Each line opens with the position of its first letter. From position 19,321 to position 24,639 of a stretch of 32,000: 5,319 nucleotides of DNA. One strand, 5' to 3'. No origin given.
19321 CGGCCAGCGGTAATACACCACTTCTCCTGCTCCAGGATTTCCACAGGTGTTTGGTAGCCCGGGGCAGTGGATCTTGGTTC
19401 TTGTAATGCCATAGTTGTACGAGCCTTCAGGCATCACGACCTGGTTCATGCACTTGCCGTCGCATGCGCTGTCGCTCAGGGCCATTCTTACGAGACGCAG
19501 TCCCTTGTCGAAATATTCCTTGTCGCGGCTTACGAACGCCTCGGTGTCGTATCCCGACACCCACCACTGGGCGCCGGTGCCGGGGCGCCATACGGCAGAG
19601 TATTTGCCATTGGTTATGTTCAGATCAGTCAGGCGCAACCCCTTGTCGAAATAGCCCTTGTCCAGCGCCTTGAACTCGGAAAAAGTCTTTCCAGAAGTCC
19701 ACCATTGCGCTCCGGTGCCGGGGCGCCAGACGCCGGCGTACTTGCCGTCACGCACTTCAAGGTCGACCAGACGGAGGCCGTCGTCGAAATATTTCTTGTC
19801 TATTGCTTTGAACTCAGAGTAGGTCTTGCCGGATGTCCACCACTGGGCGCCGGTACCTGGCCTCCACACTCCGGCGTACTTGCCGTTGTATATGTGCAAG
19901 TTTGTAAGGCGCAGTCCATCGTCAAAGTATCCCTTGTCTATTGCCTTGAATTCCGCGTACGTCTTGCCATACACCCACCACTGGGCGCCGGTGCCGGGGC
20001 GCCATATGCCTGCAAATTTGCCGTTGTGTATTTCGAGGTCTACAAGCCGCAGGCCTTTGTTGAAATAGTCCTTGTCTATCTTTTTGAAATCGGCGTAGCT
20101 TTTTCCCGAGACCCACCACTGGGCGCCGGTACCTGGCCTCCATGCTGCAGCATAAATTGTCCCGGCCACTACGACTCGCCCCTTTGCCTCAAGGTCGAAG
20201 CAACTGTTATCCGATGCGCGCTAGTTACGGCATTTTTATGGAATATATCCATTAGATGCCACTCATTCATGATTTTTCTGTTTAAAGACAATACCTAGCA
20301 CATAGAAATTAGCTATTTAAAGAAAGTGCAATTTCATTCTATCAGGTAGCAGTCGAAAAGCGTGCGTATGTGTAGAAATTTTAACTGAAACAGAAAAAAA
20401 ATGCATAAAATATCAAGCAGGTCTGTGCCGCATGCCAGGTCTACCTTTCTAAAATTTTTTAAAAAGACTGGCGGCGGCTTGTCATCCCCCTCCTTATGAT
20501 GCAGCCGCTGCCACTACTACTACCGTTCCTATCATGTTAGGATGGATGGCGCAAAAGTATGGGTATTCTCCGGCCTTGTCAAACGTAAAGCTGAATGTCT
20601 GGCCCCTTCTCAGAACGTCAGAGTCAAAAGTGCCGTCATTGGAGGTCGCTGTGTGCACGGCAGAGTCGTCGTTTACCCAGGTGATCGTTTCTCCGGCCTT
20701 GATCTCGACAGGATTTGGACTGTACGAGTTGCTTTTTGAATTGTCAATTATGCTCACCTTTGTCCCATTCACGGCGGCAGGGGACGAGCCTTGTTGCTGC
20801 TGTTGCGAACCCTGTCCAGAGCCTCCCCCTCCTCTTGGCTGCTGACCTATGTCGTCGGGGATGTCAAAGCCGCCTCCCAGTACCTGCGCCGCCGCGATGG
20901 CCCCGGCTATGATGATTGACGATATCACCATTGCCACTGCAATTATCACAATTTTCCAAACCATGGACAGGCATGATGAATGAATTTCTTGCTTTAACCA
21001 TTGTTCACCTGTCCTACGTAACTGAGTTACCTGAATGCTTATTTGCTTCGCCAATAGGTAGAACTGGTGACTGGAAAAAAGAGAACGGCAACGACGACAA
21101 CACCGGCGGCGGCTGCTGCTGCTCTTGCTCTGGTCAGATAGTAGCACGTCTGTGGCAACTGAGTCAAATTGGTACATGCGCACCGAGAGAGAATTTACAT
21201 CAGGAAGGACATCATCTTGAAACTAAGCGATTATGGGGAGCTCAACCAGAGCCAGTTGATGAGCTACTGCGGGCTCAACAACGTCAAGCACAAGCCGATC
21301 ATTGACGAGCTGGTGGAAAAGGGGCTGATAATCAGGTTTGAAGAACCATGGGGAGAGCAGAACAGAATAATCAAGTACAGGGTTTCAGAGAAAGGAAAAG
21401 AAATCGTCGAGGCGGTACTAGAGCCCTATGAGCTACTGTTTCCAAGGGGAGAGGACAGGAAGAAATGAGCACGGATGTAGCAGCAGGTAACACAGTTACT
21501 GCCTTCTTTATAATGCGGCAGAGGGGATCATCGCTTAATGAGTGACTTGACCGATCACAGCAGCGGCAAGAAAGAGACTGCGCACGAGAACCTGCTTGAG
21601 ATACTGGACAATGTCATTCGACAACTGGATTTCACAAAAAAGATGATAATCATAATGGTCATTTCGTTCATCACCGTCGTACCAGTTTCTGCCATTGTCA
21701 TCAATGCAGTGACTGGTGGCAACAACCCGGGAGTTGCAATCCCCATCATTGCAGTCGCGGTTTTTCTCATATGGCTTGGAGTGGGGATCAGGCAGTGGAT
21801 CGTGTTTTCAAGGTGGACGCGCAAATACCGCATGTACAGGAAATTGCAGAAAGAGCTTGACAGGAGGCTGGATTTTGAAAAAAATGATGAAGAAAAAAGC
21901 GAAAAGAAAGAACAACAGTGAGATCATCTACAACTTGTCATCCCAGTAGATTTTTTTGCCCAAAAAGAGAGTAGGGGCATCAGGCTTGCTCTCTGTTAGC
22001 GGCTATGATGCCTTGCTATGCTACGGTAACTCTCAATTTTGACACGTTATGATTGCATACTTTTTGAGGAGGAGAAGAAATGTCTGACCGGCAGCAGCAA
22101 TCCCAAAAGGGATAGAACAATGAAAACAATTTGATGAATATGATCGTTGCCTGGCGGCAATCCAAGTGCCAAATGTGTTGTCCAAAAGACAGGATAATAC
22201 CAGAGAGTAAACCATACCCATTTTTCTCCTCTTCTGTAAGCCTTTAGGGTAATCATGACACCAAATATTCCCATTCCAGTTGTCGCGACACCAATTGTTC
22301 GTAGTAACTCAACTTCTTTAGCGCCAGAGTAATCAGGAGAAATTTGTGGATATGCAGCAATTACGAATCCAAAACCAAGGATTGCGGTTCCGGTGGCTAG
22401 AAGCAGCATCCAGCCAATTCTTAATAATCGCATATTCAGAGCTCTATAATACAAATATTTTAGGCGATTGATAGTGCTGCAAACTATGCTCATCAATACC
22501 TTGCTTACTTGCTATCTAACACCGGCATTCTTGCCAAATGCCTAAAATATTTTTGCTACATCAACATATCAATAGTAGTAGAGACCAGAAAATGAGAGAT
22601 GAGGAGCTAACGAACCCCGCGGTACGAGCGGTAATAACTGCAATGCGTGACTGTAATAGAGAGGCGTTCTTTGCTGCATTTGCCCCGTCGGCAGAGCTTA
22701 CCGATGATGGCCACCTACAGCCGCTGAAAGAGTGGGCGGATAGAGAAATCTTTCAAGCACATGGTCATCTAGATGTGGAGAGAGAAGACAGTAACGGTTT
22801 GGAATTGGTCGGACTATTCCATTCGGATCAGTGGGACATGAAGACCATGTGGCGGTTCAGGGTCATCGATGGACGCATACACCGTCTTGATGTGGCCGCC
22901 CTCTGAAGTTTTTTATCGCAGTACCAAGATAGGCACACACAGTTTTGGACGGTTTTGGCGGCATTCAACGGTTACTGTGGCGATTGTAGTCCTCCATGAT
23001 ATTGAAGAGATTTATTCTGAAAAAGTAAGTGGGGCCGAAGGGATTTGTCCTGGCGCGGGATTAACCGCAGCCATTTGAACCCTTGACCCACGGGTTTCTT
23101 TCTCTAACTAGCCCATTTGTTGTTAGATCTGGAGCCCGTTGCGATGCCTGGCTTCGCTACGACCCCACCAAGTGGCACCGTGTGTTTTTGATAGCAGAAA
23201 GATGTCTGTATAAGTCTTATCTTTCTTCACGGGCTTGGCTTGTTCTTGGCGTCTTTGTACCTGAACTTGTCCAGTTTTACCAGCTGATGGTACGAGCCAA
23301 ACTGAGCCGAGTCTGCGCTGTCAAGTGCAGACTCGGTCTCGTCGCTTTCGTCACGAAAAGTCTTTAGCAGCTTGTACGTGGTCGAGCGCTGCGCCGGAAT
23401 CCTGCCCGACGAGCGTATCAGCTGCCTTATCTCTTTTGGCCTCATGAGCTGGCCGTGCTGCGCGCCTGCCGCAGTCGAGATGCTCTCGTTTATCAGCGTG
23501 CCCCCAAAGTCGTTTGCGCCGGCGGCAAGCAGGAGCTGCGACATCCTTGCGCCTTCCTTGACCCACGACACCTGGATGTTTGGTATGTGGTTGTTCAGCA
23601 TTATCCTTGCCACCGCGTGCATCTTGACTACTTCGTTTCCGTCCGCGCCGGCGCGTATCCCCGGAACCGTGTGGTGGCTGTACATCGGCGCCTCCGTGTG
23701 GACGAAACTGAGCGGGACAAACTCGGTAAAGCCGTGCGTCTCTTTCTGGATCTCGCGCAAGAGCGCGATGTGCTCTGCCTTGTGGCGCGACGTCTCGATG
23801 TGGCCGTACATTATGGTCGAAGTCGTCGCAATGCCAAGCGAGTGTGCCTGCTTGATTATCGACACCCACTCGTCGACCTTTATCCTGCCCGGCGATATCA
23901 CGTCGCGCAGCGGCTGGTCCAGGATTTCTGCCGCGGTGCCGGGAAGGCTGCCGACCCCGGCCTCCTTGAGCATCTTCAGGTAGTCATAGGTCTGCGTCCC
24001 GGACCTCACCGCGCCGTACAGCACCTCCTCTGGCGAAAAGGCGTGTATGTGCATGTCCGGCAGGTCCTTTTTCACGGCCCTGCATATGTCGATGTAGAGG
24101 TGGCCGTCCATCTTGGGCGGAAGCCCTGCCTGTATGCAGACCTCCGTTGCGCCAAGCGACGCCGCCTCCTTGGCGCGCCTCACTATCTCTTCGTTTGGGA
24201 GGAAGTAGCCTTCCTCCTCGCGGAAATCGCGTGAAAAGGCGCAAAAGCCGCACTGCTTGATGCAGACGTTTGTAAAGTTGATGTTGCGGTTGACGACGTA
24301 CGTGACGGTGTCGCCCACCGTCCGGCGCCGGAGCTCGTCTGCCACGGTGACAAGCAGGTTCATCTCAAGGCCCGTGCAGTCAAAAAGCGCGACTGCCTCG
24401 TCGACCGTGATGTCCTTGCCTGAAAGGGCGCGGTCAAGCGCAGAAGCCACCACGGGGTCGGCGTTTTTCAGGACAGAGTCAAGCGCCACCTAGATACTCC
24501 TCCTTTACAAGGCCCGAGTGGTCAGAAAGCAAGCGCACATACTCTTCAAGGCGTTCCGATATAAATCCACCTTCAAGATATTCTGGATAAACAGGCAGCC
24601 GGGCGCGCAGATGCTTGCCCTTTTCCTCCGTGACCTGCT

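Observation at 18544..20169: Cysteine-rich M23 metallopeptidase fused to five 46-aa Trp-rich repeats in an archaeal context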

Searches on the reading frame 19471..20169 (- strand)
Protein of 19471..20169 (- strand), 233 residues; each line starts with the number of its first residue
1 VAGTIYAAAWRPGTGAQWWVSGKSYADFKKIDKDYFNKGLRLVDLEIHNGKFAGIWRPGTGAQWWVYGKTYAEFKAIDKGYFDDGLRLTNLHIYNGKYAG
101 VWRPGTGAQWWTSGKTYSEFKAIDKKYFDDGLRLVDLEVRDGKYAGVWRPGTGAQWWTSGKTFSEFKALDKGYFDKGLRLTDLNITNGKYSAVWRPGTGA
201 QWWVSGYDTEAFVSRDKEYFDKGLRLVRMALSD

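Call 66: find_homologous_proteins(query=window:19471-20169:-, max_evalue=0.00001)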
Query seq(233 aa) (233 aa): 163 proteins with E <= 0.00001 among 8000 candidates; the best 120 are listed.
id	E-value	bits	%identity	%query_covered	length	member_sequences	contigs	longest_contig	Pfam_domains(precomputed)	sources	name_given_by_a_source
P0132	2.7e-100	353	60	78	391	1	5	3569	PF01551.30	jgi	jgi:murein DD-endopeptidase MepM/ murein hydrolase activator NlpD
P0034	4.7e-92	326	62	98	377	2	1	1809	PF01551.30,PF17660.7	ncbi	ncbi:MAG: M23 family metallopeptidase, partial [Bryobacteraceae bacterium]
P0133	9.6e-86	306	48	98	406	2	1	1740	PF01551.30,PF23875.2,PF17660.7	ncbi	-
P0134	2.9e-78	281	46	100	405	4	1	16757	PF01551.30,PF23875.2,PF17660.7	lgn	-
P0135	4.1e-74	268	59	90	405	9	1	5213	PF01551.30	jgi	-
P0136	3.6e-72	261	43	97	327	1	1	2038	PF17660.7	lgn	-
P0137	3.0e-67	245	59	77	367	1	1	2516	PF17660.7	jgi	jgi:hypothetical protein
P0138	8.7e-65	237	55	78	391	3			PF01551.30,PF17660.7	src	-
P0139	1.1e-63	233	50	92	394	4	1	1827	PF01551.30,PF17660.7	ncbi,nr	ncbi:MAG TPA: M23 family metallopeptidase, partial [Acidimicrobiales bacterium]|nr:M23 family metall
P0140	3.2e-63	232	46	100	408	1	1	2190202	PF01551.30,PF17660.7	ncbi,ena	-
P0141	9.8e-62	227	50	98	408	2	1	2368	PF01551.30,PF17660.7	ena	-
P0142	2.0e-61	226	57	78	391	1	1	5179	PF01551.30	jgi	jgi:hypothetical protein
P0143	2.6e-61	226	41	95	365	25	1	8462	PF17660.7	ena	-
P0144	8.1e-61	224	46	97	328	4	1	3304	PF17660.7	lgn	-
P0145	4.7e-59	218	48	95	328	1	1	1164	PF17660.7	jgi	jgi:hypothetical protein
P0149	8.3e-56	208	45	96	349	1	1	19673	PF17660.7,PF24009.2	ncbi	-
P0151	5.0e-55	205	38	98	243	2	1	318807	-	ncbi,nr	ncbi:hypothetical protein [Aliidongia dinghuensis]|nr:hypothetical protein [Aliidongia dinghuensis]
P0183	3.2e-47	179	41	97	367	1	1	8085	PF13360.14,PF17660.7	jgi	jgi:hypothetical protein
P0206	3.0e-40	157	53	63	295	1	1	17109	PF17660.7,PF24009.2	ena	-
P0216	3.5e-35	140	34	95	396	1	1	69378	PF17660.7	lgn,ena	-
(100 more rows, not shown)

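Call 74: search_protein_families(library=pfam, proteins=[P0149, P0133, P0143, P0183, P0140, P0216, P0151, P0206], max_evalue=0.001)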
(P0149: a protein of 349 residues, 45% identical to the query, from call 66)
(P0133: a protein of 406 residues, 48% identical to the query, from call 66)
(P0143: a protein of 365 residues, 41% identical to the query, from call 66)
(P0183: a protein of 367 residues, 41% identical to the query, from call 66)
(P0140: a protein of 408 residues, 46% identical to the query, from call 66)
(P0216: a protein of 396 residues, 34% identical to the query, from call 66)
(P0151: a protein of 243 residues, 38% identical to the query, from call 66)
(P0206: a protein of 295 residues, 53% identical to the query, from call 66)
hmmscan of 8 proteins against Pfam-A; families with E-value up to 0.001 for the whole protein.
P0149 (349 aa): 3 families
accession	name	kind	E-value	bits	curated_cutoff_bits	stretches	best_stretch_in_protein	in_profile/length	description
PF17660.6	BTRD1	-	1.5e-09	38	23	0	146-181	9-47/50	Polyglycine hydrolase-like, structural repeat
PF24009.1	DUF7323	-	2.7e-07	30.9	27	0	130-143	2-14/52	Domain of unknown function (DUF7323)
PF13285.11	DUF4073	-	0.00014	22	28.8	0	30-70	18-58/157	Domain of unknown function (DUF4073)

P0133 (406 aa): 3 families
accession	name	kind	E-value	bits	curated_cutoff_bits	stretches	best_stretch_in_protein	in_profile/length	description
PF01551.29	Peptidase_M23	-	3.9e-21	75.5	28.7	1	265-375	5-90/96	Peptidase family M23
PF17660.6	BTRD1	-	1e-12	48.2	23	0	59-91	3-35/50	Polyglycine hydrolase-like, structural repeat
PF23875.1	DUF7229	-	1.3e-05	25.6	27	0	104-121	23-40/90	Domain of unknown function (DUF7229)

P0143 (365 aa): 1 family
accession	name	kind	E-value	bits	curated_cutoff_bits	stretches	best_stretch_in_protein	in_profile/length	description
PF17660.6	BTRD1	-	8.2e-10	38.9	23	0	58-102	7-48/50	Polyglycine hydrolase-like, structural repeat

P0183 (367 aa): 3 families
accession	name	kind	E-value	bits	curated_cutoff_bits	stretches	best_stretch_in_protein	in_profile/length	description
PF17660.6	BTRD1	-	2.7e-10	40.4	23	0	219-245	7-33/50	Polyglycine hydrolase-like, structural repeat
PF13360.13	PQQ_2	-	2.9e-05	24.3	27.6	0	70-218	46-193/233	Outer membrane protein assembly factor BamB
PF13669.12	Glyoxalase_4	-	0.00015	22.5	27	0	191-243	45-95/109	Glyoxalase/Bleomycin resistance protein/Dioxygenase superfamily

P0140 (408 aa): 2 families
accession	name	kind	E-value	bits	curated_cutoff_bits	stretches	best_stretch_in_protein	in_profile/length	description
PF01551.29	Peptidase_M23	-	2.8e-21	75.9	28.7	1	268-378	6-91/96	Peptidase family M23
PF17660.6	BTRD1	-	6.3e-13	48.9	23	0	18-55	5-47/50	Polyglycine hydrolase-like, structural repeat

P0216 (396 aa): 2 families
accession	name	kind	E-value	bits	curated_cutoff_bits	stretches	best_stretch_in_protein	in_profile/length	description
PF17660.6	BTRD1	-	6.4e-10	39.2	23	0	72-123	7-49/50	Polyglycine hydrolase-like, structural repeat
PF13285.11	DUF4073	-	0.00056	20.1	28.8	0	265-297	26-58/157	Domain of unknown function (DUF4073)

P0151 (243 aa): 0 families

P0206 (295 aa): 4 families
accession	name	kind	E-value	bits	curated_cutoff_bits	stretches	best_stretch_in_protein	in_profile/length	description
PF17660.6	BTRD1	-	2.7e-09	37.3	23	0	110-137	5-32/50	Polyglycine hydrolase-like, structural repeat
PF24009.1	DUF7323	-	5.7e-06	26.6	27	0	98-114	2-18/52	Domain of unknown function (DUF7323)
PF13285.11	DUF4073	-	0.00011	22.3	28.8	0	101-136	23-58/157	Domain of unknown function (DUF4073)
PF23875.1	DUF7229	-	0.00012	22.6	27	0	62-80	24-42/90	Domain of unknown function (DUF7229)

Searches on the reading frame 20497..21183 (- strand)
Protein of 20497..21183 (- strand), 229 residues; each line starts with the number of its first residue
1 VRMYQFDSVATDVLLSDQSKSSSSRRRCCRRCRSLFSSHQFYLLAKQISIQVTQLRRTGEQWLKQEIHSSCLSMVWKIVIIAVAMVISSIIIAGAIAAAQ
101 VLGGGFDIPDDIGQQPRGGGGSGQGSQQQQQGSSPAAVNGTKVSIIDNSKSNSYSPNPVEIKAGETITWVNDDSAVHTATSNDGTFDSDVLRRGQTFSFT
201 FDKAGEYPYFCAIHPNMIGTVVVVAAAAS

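Call 9: search_protein_families(library=pfam, proteins=[window:20497-21183:-], max_evalue=0.001)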
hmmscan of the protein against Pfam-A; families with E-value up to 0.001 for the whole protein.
window:20497-21183:- (229 aa): 2 families
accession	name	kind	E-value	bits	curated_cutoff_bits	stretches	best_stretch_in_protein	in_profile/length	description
PF13473.12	Cupredoxin_1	-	2.5e-12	47.2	27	1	149-223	27-104/104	Cupredoxin-like domain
PF00127.26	Copper-bind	-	3.5e-10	40.6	21.2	1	150-223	10-98/99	Copper binding proteins, plastocyanin/azurin family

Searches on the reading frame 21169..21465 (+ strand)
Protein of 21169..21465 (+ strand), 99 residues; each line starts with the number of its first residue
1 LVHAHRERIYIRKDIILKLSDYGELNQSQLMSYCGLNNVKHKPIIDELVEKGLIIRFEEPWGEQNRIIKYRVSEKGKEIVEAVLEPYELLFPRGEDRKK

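Call 9: search_protein_families(library=pfam, proteins=[window:21169-21465:+], max_evalue=0.001)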
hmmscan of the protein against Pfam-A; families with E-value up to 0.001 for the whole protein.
window:21169-21465:+ (99 aa): 1 family
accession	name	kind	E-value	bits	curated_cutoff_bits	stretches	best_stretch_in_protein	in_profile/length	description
PF14947.12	HTH_45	-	7.1e-07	29.6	25.5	1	6-83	2-69/77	Winged helix-turn-helix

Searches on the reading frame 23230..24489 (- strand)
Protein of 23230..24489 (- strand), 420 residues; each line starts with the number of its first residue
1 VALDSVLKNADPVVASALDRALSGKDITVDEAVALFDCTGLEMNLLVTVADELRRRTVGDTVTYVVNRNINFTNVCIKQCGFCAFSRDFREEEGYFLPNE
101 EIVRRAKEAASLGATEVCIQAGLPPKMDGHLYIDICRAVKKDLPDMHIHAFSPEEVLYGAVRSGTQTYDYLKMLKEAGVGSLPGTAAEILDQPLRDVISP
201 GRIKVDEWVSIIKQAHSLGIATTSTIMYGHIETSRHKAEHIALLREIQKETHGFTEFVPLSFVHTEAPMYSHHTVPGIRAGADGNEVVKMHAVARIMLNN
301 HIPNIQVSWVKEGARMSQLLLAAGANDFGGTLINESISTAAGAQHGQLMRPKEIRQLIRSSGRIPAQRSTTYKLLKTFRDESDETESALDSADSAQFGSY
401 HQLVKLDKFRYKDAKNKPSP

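Call 9: search_protein_families(library=pfam, proteins=[window:23230-24489:-], max_evalue=0.001)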
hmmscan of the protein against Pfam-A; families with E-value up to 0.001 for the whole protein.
window:23230-24489:- (420 aa): 2 families
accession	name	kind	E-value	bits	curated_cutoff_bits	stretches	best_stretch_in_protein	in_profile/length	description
PF19288.4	CofH_C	-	5.1e-21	75.2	27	1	252-376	2-120/125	CofH/MqnC C-terminal region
PF04055.27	Radical_SAM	-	7.2e-19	69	29.5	1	70-242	1-164/166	Radical SAM superfamily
